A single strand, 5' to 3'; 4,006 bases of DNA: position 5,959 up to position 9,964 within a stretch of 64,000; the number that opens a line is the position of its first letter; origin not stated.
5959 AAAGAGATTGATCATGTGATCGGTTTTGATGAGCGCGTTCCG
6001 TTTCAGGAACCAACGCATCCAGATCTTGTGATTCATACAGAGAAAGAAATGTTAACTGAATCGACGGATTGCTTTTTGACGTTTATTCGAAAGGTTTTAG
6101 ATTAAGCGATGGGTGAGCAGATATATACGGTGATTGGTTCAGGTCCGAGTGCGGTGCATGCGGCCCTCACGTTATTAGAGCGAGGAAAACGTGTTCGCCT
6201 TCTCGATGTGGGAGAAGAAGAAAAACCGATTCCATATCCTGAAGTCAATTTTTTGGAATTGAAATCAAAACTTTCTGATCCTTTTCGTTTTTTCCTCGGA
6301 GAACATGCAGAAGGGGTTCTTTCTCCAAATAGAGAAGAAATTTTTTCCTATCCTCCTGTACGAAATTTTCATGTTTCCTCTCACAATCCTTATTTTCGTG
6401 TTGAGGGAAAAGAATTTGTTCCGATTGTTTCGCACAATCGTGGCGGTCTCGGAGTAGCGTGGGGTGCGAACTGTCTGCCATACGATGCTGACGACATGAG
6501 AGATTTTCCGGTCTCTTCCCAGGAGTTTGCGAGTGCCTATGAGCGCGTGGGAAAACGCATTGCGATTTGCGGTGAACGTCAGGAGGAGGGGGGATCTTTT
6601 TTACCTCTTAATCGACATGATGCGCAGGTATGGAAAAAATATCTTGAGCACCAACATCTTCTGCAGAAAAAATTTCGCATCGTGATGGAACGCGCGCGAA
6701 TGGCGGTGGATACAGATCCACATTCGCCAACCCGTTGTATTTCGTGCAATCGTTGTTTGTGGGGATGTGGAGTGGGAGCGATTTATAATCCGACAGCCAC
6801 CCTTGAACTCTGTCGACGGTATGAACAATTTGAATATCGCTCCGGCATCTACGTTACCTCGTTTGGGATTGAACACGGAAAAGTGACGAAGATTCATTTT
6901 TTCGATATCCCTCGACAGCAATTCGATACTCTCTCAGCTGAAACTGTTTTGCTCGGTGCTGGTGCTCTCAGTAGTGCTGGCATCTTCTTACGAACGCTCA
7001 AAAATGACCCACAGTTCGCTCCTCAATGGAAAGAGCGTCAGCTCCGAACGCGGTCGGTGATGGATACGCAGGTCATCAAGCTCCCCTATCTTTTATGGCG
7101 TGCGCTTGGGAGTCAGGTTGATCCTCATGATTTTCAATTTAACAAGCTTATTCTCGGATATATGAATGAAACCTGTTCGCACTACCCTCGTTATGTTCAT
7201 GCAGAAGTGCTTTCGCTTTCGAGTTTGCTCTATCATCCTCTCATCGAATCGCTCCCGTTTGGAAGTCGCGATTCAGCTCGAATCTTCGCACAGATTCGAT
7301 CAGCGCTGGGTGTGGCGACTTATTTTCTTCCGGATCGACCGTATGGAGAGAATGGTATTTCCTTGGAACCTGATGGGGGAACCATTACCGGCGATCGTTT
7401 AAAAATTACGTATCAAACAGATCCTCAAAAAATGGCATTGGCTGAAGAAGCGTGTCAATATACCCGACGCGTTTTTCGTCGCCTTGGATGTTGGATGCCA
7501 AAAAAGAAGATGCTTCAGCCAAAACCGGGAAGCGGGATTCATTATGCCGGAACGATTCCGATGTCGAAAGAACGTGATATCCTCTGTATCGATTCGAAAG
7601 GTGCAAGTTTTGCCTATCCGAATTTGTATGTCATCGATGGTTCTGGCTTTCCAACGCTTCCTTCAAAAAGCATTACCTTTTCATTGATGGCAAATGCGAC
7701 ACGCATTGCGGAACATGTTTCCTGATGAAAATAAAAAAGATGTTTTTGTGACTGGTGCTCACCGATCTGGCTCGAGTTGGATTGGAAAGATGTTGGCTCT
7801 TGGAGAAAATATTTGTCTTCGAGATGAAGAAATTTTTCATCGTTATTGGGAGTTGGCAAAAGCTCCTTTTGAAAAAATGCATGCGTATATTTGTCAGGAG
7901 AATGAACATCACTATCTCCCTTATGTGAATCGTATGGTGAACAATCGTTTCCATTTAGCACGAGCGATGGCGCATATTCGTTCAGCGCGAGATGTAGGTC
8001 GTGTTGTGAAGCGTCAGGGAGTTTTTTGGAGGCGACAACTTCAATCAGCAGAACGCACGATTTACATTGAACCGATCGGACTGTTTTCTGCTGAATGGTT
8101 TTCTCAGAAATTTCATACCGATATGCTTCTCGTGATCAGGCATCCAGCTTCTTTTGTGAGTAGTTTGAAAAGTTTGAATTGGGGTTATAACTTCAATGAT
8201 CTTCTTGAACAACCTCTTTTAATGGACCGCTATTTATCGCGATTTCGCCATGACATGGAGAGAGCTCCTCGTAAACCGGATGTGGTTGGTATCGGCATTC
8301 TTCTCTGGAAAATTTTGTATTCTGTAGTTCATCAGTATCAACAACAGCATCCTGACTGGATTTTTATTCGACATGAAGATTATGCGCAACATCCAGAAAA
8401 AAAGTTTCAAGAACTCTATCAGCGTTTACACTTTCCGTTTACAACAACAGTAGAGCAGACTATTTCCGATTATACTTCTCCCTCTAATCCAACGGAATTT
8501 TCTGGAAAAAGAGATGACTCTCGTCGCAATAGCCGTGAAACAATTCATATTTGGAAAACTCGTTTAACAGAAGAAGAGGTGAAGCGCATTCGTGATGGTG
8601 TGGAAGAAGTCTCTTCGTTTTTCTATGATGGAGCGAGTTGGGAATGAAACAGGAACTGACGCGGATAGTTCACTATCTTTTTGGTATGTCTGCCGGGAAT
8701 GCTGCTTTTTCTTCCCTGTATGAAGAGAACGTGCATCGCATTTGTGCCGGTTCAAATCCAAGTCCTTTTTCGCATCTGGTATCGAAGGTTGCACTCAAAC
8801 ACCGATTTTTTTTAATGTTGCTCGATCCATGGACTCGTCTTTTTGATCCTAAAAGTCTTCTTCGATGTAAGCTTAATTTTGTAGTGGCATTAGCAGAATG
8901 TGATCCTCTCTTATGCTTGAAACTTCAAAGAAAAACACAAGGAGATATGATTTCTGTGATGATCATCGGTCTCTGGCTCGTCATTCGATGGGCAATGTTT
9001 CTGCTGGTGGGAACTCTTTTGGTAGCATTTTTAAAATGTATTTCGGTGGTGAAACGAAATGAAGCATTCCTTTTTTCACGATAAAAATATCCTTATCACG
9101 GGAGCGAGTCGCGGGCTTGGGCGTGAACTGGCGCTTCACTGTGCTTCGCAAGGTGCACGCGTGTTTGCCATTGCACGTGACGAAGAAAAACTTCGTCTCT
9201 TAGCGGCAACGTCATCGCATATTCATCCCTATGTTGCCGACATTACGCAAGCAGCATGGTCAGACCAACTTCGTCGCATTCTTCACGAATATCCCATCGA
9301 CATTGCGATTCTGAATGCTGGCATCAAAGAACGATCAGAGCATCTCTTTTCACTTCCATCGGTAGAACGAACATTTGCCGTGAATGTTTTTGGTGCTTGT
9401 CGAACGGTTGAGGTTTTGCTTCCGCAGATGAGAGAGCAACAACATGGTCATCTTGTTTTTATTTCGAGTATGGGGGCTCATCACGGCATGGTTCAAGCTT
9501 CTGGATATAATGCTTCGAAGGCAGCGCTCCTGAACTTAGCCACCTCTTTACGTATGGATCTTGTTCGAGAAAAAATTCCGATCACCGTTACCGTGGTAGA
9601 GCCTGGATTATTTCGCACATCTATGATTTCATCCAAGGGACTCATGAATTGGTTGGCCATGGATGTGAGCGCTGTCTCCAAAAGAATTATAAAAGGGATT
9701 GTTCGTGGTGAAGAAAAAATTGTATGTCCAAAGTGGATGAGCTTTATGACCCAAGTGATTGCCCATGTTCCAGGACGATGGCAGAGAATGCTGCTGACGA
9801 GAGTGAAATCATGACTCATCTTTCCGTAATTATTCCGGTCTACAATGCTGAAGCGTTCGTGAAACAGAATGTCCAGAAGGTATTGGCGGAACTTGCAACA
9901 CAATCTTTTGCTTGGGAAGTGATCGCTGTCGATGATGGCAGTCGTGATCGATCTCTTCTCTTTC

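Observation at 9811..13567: Arn/Gtr-like three-part lipid-carrier sugar-modification module with a deacetylase and a methyltransferase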

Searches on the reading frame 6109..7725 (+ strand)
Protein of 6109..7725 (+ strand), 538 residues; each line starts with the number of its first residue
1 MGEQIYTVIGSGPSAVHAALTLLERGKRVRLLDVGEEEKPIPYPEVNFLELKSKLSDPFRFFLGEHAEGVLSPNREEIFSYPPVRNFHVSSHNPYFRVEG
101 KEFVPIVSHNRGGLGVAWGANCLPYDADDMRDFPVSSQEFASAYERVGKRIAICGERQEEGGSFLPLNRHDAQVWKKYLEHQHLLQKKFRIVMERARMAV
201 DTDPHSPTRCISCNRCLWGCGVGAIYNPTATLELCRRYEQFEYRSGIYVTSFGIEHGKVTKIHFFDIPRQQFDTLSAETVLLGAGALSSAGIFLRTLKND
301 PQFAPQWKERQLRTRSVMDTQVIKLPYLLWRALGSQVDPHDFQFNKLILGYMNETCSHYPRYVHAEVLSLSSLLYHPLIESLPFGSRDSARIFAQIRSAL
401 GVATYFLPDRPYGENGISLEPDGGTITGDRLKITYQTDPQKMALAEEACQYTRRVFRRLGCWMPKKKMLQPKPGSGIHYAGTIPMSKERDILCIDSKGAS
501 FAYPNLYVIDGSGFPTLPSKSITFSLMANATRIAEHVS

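Call 3: search_protein_families(library=pfam, proteins=[window:6109-7725:+], max_evalue=0.01)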
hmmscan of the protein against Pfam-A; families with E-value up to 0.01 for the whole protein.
window:6109-7725:+ (538 aa): 5 families
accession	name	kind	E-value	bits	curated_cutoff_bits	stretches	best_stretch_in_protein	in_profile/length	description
PF05199.19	GMC_oxred_C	-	6.4e-12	46.7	24.6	1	430-530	19-139/139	GMC oxidoreductase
PF13738.12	Pyr_redox_3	-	0.0036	17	30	1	4-37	165-198/305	Pyridine nucleotide-disulphide oxidoreductase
PF00037.32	Fer4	-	0.0079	16.4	21.1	0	206-226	4-24/24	4Fe-4S binding domain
PF13484.11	Fer4_16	-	0.009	17.2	30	0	209-239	1-33/66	4Fe-4S double cluster binding domain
PF12837.12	Fer4_6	-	0.0091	16.4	25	0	206-225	5-24/24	4Fe-4S binding domain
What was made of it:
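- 6109..7725 (+): GMC-family FAD oxidoreductase (538 aa) with a Cys-rich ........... motif and no signal peptide. Probable sugar oxidase or dehydrogenase of the cassette. Pfam GMC_oxred_C E=6e-12, with weak Fer4 matches at 206-239 (call 3).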

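Call 4: search_protein_families(library=ncbifam, proteins=[window:6109-7725:+], max_evalue=0.01)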
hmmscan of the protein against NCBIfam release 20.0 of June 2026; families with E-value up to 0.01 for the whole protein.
window:6109-7725:+ (538 aa): 6 families
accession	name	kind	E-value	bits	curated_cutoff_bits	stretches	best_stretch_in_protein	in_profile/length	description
NF058674.1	CholsOxChoxAB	equivalog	6.6e-05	21.6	850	0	477-513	472-508/535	cholesterol oxidase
NF004536.0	PRK05888.1-1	equivalog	0.0004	19.8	212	1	192-241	42-91/180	NADH-quinone oxidoreductase subunit NuoI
TIGR02462.1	pyranose_ox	equivalog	0.00058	18.9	544.9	0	453-537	459-543/548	pyranose oxidase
TIGR04542.1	GMC_mycofac_2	equivalog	0.0023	17.1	400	0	473-536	366-424/425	mycofactocin system GMC family oxidoreductase MftG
TIGR03970.1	mycofact_MftG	equivalog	0.0027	16.7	387.45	0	466-537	414-486/487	mycofactocin dehydrogenase MftG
NF006130.0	PRK08274.1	equivalog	0.0071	15.2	369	0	8-38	10-40/467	FAD-dependent tricarballylate dehydrogenase TcuA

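Call 80: search_solved_structures(query=window:6109-7725:+, max_evalue=0.01)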
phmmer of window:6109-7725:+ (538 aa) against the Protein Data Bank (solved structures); distinct sequences matched with E-value up to 0.01: 4.
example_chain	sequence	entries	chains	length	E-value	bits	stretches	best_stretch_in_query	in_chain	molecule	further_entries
8qve_A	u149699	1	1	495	1.4e-06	30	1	429-535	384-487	Pyranose oxidase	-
9fl2_A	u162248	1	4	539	0.0004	21.9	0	7-46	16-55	pyranose oxidase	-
8hdd_A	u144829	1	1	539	0.0013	20.2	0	476-535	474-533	Glucose dehydrogenase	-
6a2u_B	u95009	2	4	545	0.0014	20.1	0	476-535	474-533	Glucose dehydrogenase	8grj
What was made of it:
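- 6109..7725 (+): The best PDB hits are pyranose oxidase and FAD-glucose dehydrogenase (call 80).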

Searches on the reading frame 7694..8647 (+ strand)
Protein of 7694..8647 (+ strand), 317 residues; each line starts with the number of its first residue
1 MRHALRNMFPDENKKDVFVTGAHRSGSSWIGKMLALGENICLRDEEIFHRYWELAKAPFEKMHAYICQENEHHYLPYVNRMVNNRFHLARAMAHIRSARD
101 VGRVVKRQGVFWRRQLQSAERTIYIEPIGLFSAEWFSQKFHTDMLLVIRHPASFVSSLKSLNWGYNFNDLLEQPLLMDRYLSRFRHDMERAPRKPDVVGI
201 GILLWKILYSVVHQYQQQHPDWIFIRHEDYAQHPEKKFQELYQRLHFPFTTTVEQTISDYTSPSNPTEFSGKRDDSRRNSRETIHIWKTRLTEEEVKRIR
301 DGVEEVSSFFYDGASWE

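Call 3: search_protein_families(library=pfam, proteins=[window:7694-8647:+], max_evalue=0.01)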
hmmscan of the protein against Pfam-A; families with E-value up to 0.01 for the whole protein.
window:7694-8647:+ (317 aa): 2 families
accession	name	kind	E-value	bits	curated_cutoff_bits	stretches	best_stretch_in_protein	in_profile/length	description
PF00685.33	Sulfotransfer_1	-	1.3e-09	38.3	22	2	216-305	150-249/255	Sulfotransferase domain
PF13469.12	Sulfotransfer_3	-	7.3e-07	30.1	27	1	17-250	2-215/216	Sulfotransferase family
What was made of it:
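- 7694..8647 (+): Cytoplasmic sulfotransferase (317 aa). Pfam Sulfotransfer_1 and Sulfotransfer_3 (call 3).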

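Call 4: search_protein_families(library=ncbifam, proteins=[window:7694-8647:+], max_evalue=0.01)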
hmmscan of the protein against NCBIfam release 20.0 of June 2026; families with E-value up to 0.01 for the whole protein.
window:7694-8647:+ (317 aa): 0 families

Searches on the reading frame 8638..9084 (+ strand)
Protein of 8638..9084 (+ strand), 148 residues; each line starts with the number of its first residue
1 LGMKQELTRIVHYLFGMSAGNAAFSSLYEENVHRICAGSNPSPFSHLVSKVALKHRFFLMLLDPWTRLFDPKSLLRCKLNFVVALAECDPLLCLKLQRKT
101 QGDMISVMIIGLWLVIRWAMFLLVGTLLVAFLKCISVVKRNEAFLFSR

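Call 3: search_protein_families(library=pfam, proteins=[window:8638-9084:+], max_evalue=0.01)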
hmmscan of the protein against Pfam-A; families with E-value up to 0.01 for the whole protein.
window:8638-9084:+ (148 aa): 0 families

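Call 4: search_protein_families(library=ncbifam, proteins=[window:8638-9084:+], max_evalue=0.01)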
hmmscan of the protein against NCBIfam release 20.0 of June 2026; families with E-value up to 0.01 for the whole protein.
window:8638-9084:+ (148 aa): 0 families

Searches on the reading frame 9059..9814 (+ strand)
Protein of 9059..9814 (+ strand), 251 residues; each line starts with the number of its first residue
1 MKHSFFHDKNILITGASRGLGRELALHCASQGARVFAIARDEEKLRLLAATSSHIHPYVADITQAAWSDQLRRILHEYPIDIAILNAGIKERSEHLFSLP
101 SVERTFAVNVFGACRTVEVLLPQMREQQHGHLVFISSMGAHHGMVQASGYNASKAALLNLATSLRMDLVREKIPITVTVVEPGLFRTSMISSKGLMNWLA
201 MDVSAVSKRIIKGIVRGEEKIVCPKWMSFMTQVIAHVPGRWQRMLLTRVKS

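Call 3: search_protein_families(library=pfam, proteins=[window:9059-9814:+], max_evalue=0.01)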
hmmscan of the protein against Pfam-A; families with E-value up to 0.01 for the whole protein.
window:9059-9814:+ (251 aa): 5 families
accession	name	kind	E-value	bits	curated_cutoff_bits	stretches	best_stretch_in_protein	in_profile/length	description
PF00106.31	adh_short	-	2e-40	138.8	26.6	1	9-193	1-190/195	short chain dehydrogenase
PF13561.12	adh_short_C2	-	1.7e-23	83.9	27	1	15-192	1-183/236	Enoyl-(Acyl carrier protein) reductase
PF08659.16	KR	-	2.3e-07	31.3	22.6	1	11-165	3-164/180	KR domain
PF13460.12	NAD_binding_10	-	9.4e-07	29.3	27.2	1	15-185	1-146/184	NAD(P)H-binding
PF01370.27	Epimerase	-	3.6e-06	27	20.9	1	11-164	1-156/240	NAD dependent epimerase/dehydratase family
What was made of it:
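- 9059..9814 (+): SDR oxidoreductase (251 aa), translationally coupled to the GT2. Probable cassette member that reduces a keto-sugar intermediate. Pfam adh_short E=2e-40 (call 3).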

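Call 4: search_protein_families(library=ncbifam, proteins=[window:9059-9814:+], max_evalue=0.01)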
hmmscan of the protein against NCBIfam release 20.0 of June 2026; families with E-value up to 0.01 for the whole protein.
window:9059-9814:+ (251 aa): 216 families (the best 25 are shown)
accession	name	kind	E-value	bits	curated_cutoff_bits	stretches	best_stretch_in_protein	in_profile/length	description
NF004824.0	PRK06180.1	subfamily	5.5e-36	124.2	298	1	8-189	4-187/279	oxidoreductase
NF005539.0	PRK07201.1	equivalog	4e-35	121.7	549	1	7-225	369-595/657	SDR family oxidoreductase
NF005437.0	PRK07024.1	equivalog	4.8e-34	117.9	266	1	9-246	5-247/259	SDR family oxidoreductase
NF005878.0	PRK07825.1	subfamily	9.8e-34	117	287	1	6-248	7-251/278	short chain dehydrogenase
NF006099.0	PRK08251.1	equivalog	1e-33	116.6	253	1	8-245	4-249/250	SDR family oxidoreductase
NF004526.0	PRK05872.1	subfamily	1.4e-33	116.3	276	1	2-242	4-261/297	short-chain dehydrogenase/reductase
NF004825.0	PRK06181.1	equivalog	4.1e-32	111.5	215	1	6-189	4-192/268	SDR family oxidoreductase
NF004765.0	PRK06101.1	equivalog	2.2e-31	108.9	406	1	10-249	3-238/241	SDR family oxidoreductase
NF004826.0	PRK06182.1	subfamily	7.9e-31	107.3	305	1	8-188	4-183/274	oxidoreductase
NF006114.0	PRK08263.1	subfamily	1.6e-30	106.3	290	1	10-192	5-189/280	short chain dehydrogenase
NF005559.1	PRK07231.1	subfamily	3.2e-29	102.2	215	1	7-192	3-193/249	glucose 1-dehydrogenase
NF005806.0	PRK07666.1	equivalog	4.5e-29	101.4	286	1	7-196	6-200/239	3-ketoacyl-ACP reductase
TIGR03971.1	SDR_subfam_1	subfamily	2.6e-28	99.1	300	1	7-203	2-216/271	mycofactocin-coupled SDR family oxidoreductase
NF006074.0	PRK08220.1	equivalog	3.6e-28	98.8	312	1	3-191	3-186/251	2,3-dihydro-2,3-dihydroxybenzoate dehydrogenase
NF006118.0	PRK08264.1-4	subfamily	8e-28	97.6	279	1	7-241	4-234/244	SDR family oxidoreductase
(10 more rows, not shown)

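Call 84: search_solved_structures(query=window:9059-9814:+, max_evalue=1e-10)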
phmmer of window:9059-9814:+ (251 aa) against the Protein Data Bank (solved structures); distinct sequences matched with E-value up to 1e-10: 151 (the best 60 are shown).
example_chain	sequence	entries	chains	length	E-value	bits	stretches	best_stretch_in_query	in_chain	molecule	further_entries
2et6_A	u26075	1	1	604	3.8e-20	75.7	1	7-182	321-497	(3R)-hydroxyacyl-CoA dehydrogenase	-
3m1a_A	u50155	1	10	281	2e-19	73.3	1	11-194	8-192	Putative dehydrogenase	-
3gmd_A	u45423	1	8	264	1.9e-17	66.8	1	6-240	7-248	Corticosteroid 11-beta-dehydrogenase isozyme 1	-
1y5m_A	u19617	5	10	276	2.1e-17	66.7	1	6-240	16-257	Corticosteroid 11-beta-dehydrogenase, isozyme 1 | Corticosteroid 11-beta-dehydrogenase isozyme 1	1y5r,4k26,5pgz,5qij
4nmh_A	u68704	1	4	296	3.6e-17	65.9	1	6-240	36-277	Corticosteroid 11-beta-dehydrogenase isozyme 1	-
2irw_A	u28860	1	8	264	9.1e-17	64.6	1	6-223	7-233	Corticosteroid 11-beta-dehydrogenase isozyme 1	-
3d5q_A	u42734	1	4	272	1e-16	64.5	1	6-223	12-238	Corticosteroid 11-beta-dehydrogenase isozyme 1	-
3pdj_A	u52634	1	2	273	1e-16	64.5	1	6-223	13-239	Corticosteroid 11-beta-dehydrogenase isozyme 1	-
2rbe_A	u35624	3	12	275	1e-16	64.4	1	6-223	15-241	Corticosteroid 11-beta-dehydrogenase isozyme 1 | 11-beta-Hydroxysteroid Dehydrogenase 1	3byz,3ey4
3ch6_A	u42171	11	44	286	1e-16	64.4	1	6-222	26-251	Corticosteroid 11-beta-dehydrogenase isozyme 1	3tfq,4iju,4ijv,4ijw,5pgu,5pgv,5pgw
2ilt_A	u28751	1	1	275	1e-16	64.4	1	6-223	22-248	Corticosteroid 11-beta-dehydrogenase isozyme 1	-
1xu7_A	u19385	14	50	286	1.2e-16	64.2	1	6-223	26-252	Corticosteroid 11-beta-dehydrogenase, isozyme 1 | Corticosteroid 11-beta-dehydrogenase isozyme 1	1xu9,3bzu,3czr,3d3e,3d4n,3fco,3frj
6nj7_A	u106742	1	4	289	1.2e-16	64.2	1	6-223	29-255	Corticosteroid 11-beta-dehydrogenase isozyme 1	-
4yyz_A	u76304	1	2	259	1.3e-16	64.1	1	6-227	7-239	Corticosteroid 11-beta-dehydrogenase isozyme 1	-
2bel_A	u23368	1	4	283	1.3e-16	64.1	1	6-222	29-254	CORTICOSTEROID 11-BETA-DEHYDROGENASE ISOZYME 1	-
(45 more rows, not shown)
